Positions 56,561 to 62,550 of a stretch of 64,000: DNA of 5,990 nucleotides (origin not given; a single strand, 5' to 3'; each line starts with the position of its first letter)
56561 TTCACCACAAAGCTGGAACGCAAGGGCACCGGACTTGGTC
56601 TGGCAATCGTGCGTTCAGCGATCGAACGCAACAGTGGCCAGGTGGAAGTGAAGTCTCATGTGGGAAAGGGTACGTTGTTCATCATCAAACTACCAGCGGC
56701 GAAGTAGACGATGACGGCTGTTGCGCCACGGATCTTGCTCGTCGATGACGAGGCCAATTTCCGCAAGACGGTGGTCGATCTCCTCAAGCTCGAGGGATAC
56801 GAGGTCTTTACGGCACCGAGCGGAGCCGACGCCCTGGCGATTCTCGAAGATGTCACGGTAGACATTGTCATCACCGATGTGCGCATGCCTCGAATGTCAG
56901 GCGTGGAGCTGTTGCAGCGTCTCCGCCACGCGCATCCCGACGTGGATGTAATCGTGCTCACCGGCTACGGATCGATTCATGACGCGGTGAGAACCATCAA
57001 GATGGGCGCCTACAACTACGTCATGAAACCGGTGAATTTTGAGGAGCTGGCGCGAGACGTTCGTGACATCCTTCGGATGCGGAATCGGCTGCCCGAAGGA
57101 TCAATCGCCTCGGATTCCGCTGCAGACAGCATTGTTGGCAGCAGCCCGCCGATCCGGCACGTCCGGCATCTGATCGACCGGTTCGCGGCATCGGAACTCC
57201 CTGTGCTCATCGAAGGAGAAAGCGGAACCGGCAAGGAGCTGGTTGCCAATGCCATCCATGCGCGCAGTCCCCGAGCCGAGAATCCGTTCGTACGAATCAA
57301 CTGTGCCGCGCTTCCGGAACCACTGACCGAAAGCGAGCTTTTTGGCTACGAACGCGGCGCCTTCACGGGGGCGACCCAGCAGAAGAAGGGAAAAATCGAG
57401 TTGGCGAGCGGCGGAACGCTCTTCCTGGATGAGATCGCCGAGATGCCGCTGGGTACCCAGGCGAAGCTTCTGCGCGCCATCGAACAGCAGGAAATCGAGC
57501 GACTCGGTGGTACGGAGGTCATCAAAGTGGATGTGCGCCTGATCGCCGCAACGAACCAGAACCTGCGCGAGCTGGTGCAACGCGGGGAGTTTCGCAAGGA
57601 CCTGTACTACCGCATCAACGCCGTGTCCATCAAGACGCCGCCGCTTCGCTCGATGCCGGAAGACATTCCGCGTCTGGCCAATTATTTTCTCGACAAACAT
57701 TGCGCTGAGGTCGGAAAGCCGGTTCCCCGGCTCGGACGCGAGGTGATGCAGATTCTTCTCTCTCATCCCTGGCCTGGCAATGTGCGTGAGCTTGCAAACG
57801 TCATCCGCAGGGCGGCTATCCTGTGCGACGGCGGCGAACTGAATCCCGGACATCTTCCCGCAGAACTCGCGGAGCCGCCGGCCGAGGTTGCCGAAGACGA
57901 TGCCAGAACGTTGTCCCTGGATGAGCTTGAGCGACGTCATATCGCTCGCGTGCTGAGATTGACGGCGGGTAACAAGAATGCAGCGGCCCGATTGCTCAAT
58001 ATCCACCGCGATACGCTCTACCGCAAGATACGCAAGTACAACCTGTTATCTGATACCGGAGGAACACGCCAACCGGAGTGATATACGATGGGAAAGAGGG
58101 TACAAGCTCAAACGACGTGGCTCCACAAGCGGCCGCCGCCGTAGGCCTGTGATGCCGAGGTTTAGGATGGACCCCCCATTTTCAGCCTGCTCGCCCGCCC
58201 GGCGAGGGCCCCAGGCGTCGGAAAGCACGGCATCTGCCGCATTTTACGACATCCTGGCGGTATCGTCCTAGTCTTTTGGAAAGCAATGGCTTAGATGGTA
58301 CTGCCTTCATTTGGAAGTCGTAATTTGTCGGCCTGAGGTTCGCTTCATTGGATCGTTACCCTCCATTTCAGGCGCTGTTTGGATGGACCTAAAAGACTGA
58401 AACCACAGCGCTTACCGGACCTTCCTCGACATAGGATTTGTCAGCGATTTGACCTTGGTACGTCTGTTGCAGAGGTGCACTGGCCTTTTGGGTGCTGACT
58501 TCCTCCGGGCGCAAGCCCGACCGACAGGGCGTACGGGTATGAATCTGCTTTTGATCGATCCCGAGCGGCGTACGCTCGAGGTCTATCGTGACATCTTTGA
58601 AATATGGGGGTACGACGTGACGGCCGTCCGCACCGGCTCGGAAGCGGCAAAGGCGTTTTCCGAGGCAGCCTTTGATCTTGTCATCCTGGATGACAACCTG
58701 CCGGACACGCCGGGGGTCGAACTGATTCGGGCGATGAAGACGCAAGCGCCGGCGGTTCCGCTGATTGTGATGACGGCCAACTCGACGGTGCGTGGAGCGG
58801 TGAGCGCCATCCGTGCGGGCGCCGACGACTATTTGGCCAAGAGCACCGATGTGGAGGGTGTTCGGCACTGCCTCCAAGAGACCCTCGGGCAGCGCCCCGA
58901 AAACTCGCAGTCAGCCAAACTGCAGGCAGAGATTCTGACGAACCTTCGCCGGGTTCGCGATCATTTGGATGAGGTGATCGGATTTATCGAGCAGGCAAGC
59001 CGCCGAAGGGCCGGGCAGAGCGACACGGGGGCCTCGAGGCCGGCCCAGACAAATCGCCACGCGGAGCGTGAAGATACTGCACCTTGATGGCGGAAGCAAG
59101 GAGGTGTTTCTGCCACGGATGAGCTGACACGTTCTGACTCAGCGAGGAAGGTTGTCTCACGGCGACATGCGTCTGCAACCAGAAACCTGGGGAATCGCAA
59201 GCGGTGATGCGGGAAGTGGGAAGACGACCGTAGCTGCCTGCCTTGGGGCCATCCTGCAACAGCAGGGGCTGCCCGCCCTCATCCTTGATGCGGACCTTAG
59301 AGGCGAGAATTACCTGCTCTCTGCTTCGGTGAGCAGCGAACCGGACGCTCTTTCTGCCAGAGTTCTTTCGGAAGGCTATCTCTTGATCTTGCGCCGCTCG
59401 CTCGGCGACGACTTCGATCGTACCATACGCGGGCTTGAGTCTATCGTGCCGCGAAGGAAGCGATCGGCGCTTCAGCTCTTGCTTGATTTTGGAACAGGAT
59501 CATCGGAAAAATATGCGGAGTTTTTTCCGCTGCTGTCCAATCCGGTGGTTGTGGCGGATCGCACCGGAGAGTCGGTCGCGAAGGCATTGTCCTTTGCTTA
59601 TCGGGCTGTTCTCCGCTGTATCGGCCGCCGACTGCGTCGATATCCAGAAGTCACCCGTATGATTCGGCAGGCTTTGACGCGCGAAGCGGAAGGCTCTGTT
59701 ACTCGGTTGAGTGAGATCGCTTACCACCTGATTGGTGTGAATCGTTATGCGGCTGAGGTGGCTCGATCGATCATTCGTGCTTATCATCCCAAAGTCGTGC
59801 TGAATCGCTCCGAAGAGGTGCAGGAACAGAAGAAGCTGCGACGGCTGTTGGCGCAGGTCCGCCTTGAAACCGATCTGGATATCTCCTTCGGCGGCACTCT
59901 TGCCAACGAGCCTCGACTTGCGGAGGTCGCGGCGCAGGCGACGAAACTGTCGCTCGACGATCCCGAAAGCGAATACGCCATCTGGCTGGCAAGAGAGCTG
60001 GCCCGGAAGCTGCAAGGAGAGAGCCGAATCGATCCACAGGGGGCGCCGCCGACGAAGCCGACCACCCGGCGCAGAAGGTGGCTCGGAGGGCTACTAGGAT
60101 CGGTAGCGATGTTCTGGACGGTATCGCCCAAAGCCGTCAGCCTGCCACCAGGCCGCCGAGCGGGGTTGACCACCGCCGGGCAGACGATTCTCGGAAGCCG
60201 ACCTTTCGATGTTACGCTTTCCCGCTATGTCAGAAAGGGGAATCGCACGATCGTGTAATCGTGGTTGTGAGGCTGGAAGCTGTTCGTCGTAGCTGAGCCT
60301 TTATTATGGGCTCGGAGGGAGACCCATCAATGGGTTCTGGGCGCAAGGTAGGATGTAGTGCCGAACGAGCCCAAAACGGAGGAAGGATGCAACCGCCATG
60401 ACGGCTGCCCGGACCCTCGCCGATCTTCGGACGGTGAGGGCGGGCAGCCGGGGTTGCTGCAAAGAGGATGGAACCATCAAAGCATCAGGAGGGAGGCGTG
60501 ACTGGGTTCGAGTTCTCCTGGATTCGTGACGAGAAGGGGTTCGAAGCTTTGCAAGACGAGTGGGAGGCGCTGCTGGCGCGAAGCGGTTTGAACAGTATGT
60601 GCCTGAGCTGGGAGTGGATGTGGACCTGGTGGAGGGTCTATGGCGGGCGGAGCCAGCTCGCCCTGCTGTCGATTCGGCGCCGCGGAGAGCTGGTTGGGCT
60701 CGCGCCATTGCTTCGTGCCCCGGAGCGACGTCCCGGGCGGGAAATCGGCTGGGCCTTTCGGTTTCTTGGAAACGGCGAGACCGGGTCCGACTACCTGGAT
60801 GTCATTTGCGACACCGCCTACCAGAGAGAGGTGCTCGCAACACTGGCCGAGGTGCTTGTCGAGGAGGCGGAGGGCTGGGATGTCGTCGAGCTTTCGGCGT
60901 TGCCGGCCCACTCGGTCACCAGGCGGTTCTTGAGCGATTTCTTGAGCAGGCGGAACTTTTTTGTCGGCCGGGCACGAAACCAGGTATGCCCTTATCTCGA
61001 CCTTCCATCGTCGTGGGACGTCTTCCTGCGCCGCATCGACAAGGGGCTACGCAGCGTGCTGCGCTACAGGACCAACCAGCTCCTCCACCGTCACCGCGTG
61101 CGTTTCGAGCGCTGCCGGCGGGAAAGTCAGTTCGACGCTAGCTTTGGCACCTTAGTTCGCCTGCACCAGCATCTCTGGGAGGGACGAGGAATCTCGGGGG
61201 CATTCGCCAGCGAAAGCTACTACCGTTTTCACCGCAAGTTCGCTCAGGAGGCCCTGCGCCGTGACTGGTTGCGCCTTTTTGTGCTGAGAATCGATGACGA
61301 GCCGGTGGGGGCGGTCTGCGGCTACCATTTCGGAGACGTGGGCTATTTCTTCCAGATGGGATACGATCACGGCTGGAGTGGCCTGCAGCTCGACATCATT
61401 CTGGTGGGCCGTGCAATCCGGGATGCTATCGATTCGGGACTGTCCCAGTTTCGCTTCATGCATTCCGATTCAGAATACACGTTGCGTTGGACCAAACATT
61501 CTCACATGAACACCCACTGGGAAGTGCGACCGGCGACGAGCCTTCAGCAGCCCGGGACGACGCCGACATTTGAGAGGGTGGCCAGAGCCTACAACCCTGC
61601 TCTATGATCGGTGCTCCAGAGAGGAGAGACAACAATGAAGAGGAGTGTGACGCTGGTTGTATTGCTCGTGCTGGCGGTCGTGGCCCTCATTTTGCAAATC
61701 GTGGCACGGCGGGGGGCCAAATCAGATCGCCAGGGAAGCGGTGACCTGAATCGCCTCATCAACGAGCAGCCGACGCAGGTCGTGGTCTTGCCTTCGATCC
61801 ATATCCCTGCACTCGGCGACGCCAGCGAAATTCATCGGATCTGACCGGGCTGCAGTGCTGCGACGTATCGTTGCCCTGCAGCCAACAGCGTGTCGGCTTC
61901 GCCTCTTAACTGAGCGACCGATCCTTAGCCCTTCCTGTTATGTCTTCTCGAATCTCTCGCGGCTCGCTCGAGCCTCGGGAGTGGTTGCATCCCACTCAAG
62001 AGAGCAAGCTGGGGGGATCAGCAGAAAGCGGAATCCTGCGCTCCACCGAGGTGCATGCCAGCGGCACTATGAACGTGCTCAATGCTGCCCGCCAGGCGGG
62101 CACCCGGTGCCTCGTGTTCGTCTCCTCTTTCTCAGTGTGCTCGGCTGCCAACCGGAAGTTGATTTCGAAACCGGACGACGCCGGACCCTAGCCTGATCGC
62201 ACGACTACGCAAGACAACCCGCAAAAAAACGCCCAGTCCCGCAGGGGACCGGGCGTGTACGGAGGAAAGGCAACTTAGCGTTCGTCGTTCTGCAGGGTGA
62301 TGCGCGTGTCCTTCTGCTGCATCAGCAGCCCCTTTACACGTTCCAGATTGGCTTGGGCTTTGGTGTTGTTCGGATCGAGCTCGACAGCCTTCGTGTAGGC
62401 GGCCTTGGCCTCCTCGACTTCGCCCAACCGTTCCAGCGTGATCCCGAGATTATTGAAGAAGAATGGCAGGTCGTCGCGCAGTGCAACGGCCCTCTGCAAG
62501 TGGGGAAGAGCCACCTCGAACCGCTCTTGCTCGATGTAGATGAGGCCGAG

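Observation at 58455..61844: Sigma-54-controlled REC - MinD/BY-kinase-like ATPase - FemAB/CelD-like GNAT module next to its likely bEBP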

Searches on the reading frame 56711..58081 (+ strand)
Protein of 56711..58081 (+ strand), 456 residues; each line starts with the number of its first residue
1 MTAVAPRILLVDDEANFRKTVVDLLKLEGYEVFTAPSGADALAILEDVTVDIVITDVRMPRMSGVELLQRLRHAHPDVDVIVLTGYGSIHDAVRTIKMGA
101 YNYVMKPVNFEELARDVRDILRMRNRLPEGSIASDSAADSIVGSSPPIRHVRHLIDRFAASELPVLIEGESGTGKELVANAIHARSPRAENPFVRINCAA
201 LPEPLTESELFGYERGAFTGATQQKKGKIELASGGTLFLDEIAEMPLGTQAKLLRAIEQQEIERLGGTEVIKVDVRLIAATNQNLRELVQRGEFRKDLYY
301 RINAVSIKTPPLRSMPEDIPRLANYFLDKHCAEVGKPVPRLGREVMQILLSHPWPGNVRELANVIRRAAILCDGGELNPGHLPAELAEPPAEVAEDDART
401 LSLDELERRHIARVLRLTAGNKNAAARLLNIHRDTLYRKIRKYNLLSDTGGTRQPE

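Call 3: search_protein_families(library=pfam, proteins=[window:56711-58081:+], max_evalue=0.01)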
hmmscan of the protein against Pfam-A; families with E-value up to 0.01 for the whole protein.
window:56711-58081:+ (456 aa): 16 families
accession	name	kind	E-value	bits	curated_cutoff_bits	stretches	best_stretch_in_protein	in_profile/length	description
PF00158.32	Sigma54_activat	-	5.8e-72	241.3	20.2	1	141-307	1-167/168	Sigma-54 interaction domain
PF00072.30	Response_reg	-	5e-30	104.4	30.2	1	8-116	1-109/111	Response regulator receiver domain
PF25601.1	AAA_lid_14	-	7.8e-25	87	27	1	314-393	2-81/87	AAA+ ATPase lid domain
PF14532.12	Sigma54_activ_2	-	1e-22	81.3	25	1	142-312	1-138/138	Sigma-54 interaction domain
PF02954.25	HTH_8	-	1.4e-13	50.7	22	1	403-443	2-42/42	Bacterial regulatory protein, Fis family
PF07728.20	AAA_5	-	2.4e-08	34.5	22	1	164-285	1-125/139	AAA domain (dynein-related subfamily)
PF01078.27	Mg_chelatase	-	2.7e-07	30.7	20.3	1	220-283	93-158/207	Magnesium chelatase, subunit ChlI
PF00004.35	AAA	-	6.5e-05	23.8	21.2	1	165-288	1-117/131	ATPase family associated with various cellular activities (AAA)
PF13191.12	AAA_16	-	0.00035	21.5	32.6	1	142-201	3-63/167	AAA ATPase domain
PF00493.29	MCM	-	0.00046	19.8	23.3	1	162-286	57-176/224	MCM P-loop domain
PF20161.5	VpsR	-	0.00055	20.1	23.7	1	18-115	20-118/121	VpsR domain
PF13556.12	HTH_30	-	0.00087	19.5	27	1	416-443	9-36/59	PucR C-terminal helix-turn-helix domain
PF07724.20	AAA_2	-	0.00098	19.6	27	1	165-292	6-134/166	AAA domain (Cdc48 subfamily)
PF13551.12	HTH_29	-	0.001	19.6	28.1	0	419-444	10-37/64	Winged helix-turn helix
PF07726.17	AAA_3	-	0.0056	17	27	1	165-282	2-111/131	ATPase family associated with various cellular activities (AAA)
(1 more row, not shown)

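Call 4: search_protein_families(library=ncbifam, proteins=[window:56711-58081:+], max_evalue=0.01)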
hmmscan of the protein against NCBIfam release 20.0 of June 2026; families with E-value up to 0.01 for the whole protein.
window:56711-58081:+ (456 aa): 123 families (the best 25 are shown)
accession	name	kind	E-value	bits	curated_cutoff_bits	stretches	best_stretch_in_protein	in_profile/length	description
NF008469.0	PRK11361.1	equivalog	3.3e-128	428.3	714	1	5-445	4-456/461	acetoacetate metabolism transcriptional regulator AtoC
TIGR01818.1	ntrC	equivalog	5.5e-126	421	558.6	2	8-396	1-391/463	nitrogen regulation protein NR(I)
TIGR02915.1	PEP_resp_reg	equivalog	4.3e-117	391.7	502.6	1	8-445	1-444/445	PEP-CTERM-box response regulator transcription factor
NF007689.0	PRK10365.1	equivalog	5.4e-112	374.8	760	1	7-440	7-439/441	sigma-54-dependent response regulator transcription factor ZraR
NF041946.1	LuxO_transreg_Vib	equivalog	7.5e-109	364.6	800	2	29-389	20-383/463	quorum-sensing sigma-54 dependent transcriptional regulator LuxO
NF008176.1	PRK10923.1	equivalog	1.3e-108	363.6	620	2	8-391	6-390/469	nitrogen regulation protein NR(I)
NF011695.0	PRK15115.1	equivalog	5e-108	361.7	763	1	5-445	6-438/445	two-component system response regulator GlrR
NF041552.1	TF_PrdR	equivalog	4.7e-107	358.7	795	1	135-444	263-577/577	sigma-54 dependent transcriptional regulator PrdR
NF051870.1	NAssimRespRegNtrX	equivalog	4.3e-105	352.2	600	1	7-442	3-449/452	nitrogen assimilation response regulator NtrX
NF049963.1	RespRegFlgRCampy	domain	2.7e-104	349.4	750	1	8-445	3-429/429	fla regulon two-component system response regulator FlgR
TIGR01817.1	nifA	equivalog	3.3e-102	343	528.85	1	123-382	180-438/534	nif-specific transcriptional activator NifA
NF003451.0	PRK05022.1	equivalog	3.2e-96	323.1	476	1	134-445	185-510/512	nitric oxide reductase transcriptional regulator NorR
NF038308.1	RNA_repair_RtcR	equivalog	2.2e-94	317.2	650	1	134-444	175-517/530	RNA repair transcriptional activator RtcR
NF050807.1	TransRegFlbDCaul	equivalog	3.7e-93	312.8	750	1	29-444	24-439/454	sigma-54-dependent transcriptional regulator FlbD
TIGR02329.1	propionate_PrpR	equivalog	5.6e-89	299.1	499.2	1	133-441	206-525/526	propionate catabolism operon regulatory protein PrpR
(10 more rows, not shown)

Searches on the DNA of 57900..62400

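Call 62: search_rna_families(source=window, start=57900, end=62400, threshold=evalue, max_evalue=1)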
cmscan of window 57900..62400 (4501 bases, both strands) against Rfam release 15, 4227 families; matches with E-value up to 1: 0.
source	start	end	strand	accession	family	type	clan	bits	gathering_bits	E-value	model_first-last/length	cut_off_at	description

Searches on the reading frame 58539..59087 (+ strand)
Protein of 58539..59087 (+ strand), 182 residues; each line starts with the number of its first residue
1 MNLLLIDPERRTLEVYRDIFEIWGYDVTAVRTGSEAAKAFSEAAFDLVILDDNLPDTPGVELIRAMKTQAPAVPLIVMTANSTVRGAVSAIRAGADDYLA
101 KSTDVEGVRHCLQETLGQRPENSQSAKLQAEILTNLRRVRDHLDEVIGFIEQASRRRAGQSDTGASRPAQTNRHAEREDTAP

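Call 3: search_protein_families(library=pfam, proteins=[window:58539-59087:+], max_evalue=0.01)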
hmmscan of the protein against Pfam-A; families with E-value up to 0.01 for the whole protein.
window:58539-59087:+ (182 aa): 1 family
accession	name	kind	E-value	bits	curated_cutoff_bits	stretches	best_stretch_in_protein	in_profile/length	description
PF00072.30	Response_reg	-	3.7e-22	79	30.2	1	4-108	2-106/111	Response regulator receiver domain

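Call 4: search_protein_families(library=ncbifam, proteins=[window:58539-59087:+], max_evalue=0.01)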
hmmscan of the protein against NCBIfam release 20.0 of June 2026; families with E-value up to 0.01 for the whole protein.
window:58539-59087:+ (182 aa): 96 families (the best 25 are shown)
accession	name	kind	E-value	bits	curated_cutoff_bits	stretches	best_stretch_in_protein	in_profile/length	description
NF041946.1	LuxO_transreg_Vib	equivalog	3e-20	72.4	800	1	15-129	11-125/463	quorum-sensing sigma-54 dependent transcriptional regulator LuxO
NF007689.0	PRK10365.1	equivalog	2.1e-19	69.7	760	1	3-119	8-124/441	sigma-54-dependent response regulator transcription factor ZraR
NF008469.0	PRK11361.1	equivalog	6.7e-18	64.6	714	1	3-134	7-138/461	acetoacetate metabolism transcriptional regulator AtoC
NF047793.1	ResRegPgtA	equivalog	1.1e-16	60.7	650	1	2-133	7-138/414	two-component system response regulator PgtA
NF045944.1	ResRegRpaBCyano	equivalog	1.2e-16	60.8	330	1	5-119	2-115/229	response regulator transcription factor RpaB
TIGR01818.1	ntrC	equivalog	5.4e-16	58.4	558.6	1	7-129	5-127/463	nitrogen regulation protein NR(I)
NF040689.1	MtrAB_MtrA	equivalog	1.2e-15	57.5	300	1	4-116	2-113/219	MtrAB system response regulator MtrA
TIGR02154.1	PhoB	equivalog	1.2e-15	57.5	296.2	1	2-118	4-122/226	phosphate regulon transcriptional regulator PhoB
NF041733.1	resp_reg_CseB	equivalog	3.1e-15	56.2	350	1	5-117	5-116/228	two-component system response regulator CseB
NF041734.1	resp_reg_RppA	equivalog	3.6e-15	55.9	250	1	1-133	1-134/229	two-component system response regulator RppA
NF007928.2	PRK10643.1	equivalog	4.1e-15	56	330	1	2-138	2-138/216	two-component system response regulator PmrA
NF053512.1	nitric_RR_NosR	exception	8.5e-15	54.7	400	1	3-134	1-133/422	response regulator c-di-GMP phosphodiesterase, NosR family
NF033791.1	ActR_PrrA_rreg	equivalog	9.1e-15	55.1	250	1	3-125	4-129/173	ActR/PrrA/RegA family redox response regulator transcription factor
TIGR03787.1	marine_sort_RR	equivalog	1.2e-14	54.4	335.7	1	4-134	4-135/227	proteobacterial dedicated sortase system response regulator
NF006900.1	PRK09390.1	equivalog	1.5e-14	54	255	1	17-141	21-149/203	response regulator FixJ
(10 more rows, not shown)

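Call 75: find_homologous_proteins(query=window:58539-59087:+, max_evalue=1e-10)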
Query window:58539-59087:+ (182 aa): 7 proteins with E <= 1e-10 among 712 candidates.
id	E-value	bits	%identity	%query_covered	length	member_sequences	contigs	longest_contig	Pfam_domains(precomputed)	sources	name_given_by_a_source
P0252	6.7e-112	389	100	100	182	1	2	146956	PF00072.31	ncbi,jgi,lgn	-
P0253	4.0e-83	296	79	100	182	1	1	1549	PF00072.31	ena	-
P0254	1.7e-82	294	76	99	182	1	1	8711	PF00072.31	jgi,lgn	jgi:DNA-binding NtrC family response regulator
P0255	3.4e-58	214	67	85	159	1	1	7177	PF00072.31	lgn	-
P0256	2.3e-13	69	40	54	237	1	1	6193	PF00486.35,PF00072.31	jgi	jgi:two-component system, OmpR family, copper resistance phosphate regulon response regulator CusR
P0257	1.1e-12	66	40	58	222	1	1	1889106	PF00486.35,PF00072.31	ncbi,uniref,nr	ncbi:DNA-binding response regulator [Azorhizobium oxalatiphilum]|uniref:DNA-binding response regulat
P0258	5.8e-11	61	38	54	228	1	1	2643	PF00486.35,PF00072.31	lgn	-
